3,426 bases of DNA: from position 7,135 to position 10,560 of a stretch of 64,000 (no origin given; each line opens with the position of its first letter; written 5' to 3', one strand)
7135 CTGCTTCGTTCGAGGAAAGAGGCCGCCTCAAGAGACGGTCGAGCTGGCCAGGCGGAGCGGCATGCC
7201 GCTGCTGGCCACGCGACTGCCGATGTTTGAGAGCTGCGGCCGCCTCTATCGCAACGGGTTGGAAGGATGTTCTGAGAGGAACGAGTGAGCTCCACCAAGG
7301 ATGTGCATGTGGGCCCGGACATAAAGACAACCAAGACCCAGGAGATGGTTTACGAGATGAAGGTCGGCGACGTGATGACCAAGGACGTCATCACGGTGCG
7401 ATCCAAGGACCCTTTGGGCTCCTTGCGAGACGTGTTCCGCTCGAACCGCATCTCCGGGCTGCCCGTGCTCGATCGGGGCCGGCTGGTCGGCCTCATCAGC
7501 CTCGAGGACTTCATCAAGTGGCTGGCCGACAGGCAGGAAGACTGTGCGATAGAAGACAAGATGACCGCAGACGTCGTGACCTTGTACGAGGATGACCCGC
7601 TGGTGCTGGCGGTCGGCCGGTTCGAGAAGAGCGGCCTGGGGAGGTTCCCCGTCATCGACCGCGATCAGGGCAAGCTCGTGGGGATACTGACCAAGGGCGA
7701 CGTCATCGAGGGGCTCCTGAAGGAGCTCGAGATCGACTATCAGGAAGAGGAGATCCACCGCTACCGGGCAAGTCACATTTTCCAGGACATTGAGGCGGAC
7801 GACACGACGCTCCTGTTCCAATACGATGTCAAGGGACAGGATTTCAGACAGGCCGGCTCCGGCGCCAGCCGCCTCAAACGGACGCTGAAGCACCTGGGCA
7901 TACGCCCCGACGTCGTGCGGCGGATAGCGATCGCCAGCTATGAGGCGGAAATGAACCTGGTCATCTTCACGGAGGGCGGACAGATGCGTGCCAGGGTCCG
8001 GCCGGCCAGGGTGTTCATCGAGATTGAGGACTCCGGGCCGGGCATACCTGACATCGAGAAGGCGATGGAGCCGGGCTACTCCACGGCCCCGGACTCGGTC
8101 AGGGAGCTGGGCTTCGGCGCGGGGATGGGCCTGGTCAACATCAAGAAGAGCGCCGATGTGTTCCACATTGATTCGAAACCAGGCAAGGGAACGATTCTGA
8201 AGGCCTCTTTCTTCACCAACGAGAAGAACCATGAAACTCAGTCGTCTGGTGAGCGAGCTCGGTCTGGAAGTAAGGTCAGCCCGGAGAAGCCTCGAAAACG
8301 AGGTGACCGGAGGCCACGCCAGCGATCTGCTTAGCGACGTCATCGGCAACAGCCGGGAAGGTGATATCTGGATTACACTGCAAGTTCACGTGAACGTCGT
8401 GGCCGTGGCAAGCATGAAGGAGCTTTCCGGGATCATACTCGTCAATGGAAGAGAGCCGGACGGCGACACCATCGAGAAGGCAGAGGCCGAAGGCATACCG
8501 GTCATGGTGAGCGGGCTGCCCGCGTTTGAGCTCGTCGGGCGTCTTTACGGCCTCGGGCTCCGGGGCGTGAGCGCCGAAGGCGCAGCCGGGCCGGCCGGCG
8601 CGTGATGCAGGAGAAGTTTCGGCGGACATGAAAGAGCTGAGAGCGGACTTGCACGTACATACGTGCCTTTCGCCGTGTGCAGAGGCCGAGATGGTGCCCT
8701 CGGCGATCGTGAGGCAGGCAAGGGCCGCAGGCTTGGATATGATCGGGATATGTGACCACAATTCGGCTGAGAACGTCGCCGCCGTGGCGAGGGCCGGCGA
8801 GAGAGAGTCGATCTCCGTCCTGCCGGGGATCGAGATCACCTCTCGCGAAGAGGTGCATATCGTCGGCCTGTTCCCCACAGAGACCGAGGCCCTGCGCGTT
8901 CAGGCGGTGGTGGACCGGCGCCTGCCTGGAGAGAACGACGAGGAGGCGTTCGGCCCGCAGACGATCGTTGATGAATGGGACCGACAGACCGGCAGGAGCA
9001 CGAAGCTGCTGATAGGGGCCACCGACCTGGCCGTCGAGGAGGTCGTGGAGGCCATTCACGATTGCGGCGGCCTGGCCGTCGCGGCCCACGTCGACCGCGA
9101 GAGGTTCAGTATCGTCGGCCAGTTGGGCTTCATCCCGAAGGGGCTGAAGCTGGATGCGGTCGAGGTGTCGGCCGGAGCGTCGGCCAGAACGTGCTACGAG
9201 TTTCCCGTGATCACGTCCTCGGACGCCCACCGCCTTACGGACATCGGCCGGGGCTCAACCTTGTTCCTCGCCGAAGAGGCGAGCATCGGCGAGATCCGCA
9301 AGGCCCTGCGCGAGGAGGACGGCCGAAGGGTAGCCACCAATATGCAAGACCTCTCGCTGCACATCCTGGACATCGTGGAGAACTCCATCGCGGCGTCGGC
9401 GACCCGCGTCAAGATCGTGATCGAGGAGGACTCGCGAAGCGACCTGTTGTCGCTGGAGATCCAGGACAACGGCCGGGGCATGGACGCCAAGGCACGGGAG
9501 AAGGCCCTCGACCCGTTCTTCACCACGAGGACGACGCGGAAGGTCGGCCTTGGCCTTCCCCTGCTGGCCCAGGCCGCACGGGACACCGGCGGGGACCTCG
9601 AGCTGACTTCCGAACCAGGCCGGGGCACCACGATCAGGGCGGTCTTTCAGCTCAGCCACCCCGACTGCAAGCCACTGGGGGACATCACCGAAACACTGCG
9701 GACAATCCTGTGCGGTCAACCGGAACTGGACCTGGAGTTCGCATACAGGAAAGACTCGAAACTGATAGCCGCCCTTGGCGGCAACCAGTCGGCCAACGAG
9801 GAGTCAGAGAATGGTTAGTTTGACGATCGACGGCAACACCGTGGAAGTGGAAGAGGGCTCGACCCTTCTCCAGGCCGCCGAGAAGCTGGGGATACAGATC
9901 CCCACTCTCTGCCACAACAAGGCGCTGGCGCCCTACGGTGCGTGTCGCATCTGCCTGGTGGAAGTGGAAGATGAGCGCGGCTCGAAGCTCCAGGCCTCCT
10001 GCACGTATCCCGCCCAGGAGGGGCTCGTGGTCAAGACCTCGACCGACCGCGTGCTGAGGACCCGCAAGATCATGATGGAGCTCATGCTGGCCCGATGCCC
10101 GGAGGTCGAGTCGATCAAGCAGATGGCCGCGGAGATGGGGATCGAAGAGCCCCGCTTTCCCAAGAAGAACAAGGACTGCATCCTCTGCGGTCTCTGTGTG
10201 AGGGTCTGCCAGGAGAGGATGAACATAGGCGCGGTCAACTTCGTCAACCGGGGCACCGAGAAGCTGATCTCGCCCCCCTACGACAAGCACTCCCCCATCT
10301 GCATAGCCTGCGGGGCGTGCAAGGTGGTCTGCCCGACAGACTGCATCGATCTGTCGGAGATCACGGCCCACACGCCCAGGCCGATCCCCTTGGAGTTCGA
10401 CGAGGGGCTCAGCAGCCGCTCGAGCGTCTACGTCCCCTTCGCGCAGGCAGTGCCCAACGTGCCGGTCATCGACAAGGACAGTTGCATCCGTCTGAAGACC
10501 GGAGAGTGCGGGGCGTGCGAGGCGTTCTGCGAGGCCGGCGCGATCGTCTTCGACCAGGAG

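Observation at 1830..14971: One co-directional operon links HdrCB, NuoE/HndB/NuoF and a group-3 [NiFe] hydrogenase with MvhD: a predicted H2 / NAD(P)H / disulfide electron-bifurcating supercomplex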

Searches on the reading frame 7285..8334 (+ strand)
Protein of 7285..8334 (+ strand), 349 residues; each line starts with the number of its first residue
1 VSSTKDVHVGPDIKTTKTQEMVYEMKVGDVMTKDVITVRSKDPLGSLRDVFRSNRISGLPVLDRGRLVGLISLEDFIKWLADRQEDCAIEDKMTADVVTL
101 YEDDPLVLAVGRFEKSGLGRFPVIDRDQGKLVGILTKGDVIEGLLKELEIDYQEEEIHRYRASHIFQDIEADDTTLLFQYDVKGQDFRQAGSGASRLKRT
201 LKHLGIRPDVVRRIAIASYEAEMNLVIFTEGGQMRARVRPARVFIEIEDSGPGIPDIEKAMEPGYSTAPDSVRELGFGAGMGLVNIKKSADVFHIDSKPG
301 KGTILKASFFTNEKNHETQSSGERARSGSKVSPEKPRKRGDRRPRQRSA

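Call 4: search_protein_families(library=pfam, proteins=[window:7285-8334:+], max_evalue=0.01)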
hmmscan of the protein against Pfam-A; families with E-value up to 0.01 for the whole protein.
window:7285-8334:+ (349 aa): 3 families
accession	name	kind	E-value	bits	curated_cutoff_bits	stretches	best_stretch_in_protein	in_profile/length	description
PF00571.33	CBS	-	7.7e-28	97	24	2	27-81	1-56/57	CBS domain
PF02518.31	HATPase_c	-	3.9e-08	34.2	26.4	1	223-306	15-104/111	Histidine kinase-, DNA gyrase B-, and HSP90-like ATPase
PF13581.12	HATPase_c_2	-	1.6e-06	28.6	27.4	1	196-306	14-124/127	Histidine kinase-like ATPase domain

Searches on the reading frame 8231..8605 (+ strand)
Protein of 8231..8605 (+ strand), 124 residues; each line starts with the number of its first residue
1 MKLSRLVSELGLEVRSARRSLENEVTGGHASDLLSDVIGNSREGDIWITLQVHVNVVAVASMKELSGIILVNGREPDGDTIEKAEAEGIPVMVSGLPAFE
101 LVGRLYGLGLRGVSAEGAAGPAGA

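Call 5: search_protein_families(library=pfam, proteins=[window:8231-8605:+], max_evalue=0.01)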
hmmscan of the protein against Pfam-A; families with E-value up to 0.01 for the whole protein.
window:8231-8605:+ (124 aa): 1 family
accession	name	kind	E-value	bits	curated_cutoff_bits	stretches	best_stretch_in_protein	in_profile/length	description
PF07085.17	DRTGG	-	0.0014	18.9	25.2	1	44-104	41-101/105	DRTGG domain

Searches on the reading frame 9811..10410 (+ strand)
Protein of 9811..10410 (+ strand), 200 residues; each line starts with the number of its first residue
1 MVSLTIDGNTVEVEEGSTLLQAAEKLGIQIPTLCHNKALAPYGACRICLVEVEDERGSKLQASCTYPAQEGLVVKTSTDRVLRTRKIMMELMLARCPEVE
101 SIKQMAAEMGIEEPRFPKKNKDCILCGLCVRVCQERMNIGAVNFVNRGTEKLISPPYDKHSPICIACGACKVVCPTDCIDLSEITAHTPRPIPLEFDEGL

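Call 57: search_solved_structures(query=window:9811-10410:+, max_evalue=1e-15, show_alignments=3)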
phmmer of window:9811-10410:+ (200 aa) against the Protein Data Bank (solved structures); distinct sequences matched with E-value up to 1e-15: 40.
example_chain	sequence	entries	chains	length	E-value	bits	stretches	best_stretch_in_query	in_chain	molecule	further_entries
8a6t_A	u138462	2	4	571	8.8e-39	136.6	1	1-179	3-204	Electron bifurcating hydrogenase subunit HydA1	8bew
9mqx_A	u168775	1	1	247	2.7e-38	135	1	2-181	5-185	NADH:ubiquinone oxidoreductase chain G-like protein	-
9bov_A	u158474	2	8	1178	8.7e-32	113.8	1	2-94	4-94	Molybdopterin oxidoreductase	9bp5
8oh5_C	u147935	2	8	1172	2.6e-30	109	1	2-93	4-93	Formate dehydrogenase-O, major subunit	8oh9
7t2r_A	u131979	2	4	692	3e-27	99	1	2-185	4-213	NiFe hydrogenase subunit A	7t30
7p5h_A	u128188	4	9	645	7.5e-26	94.4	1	4-181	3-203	Fe-hydrogenase, subunit alpha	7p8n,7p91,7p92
9wxb_B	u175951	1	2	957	7.8e-26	94.4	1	2-97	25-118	Formate dehydrogenase alpha subunit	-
6tg9_A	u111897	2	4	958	5.3e-25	91.7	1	2-97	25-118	Formate dehydrogenase subunit alpha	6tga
7q4v_A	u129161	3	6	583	3.9e-23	85.6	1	3-95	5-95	Iron hydrogenase HydA1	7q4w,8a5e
6gcs_A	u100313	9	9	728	1.4e-22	83.7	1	2-97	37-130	75-KDA PROTEIN (NUAM) | Subunit NUAM of NADH:Ubiquinone Oxidoreductase (Complex I) | NADH-ubiquinone oxidoreductase 78 kDa subunit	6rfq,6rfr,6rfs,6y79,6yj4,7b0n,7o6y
7zm7_A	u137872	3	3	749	1.5e-21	80.4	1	2-98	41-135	NADH-ubiquinone oxidoreductase-like protein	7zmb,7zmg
7vw6_A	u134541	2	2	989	4.1e-21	79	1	3-179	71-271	Formate dehydrogenase | Tungsten-containing formate dehydrogenase alpha subunit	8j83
7e5z_A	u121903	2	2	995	4.3e-21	78.9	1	3-179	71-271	Formate dehydrogenase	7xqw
9iho_G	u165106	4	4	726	1.2e-20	77.5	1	2-98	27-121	NUAM (75 kDa) subunit of mitochondrial NADH:ubiquinone oxidoreductase (Complex I)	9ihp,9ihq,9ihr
7zd6_3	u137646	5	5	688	1e-19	74.4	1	2-98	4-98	NADH-ubiquinone oxidoreductase 75 kDa subunit, mitochondrial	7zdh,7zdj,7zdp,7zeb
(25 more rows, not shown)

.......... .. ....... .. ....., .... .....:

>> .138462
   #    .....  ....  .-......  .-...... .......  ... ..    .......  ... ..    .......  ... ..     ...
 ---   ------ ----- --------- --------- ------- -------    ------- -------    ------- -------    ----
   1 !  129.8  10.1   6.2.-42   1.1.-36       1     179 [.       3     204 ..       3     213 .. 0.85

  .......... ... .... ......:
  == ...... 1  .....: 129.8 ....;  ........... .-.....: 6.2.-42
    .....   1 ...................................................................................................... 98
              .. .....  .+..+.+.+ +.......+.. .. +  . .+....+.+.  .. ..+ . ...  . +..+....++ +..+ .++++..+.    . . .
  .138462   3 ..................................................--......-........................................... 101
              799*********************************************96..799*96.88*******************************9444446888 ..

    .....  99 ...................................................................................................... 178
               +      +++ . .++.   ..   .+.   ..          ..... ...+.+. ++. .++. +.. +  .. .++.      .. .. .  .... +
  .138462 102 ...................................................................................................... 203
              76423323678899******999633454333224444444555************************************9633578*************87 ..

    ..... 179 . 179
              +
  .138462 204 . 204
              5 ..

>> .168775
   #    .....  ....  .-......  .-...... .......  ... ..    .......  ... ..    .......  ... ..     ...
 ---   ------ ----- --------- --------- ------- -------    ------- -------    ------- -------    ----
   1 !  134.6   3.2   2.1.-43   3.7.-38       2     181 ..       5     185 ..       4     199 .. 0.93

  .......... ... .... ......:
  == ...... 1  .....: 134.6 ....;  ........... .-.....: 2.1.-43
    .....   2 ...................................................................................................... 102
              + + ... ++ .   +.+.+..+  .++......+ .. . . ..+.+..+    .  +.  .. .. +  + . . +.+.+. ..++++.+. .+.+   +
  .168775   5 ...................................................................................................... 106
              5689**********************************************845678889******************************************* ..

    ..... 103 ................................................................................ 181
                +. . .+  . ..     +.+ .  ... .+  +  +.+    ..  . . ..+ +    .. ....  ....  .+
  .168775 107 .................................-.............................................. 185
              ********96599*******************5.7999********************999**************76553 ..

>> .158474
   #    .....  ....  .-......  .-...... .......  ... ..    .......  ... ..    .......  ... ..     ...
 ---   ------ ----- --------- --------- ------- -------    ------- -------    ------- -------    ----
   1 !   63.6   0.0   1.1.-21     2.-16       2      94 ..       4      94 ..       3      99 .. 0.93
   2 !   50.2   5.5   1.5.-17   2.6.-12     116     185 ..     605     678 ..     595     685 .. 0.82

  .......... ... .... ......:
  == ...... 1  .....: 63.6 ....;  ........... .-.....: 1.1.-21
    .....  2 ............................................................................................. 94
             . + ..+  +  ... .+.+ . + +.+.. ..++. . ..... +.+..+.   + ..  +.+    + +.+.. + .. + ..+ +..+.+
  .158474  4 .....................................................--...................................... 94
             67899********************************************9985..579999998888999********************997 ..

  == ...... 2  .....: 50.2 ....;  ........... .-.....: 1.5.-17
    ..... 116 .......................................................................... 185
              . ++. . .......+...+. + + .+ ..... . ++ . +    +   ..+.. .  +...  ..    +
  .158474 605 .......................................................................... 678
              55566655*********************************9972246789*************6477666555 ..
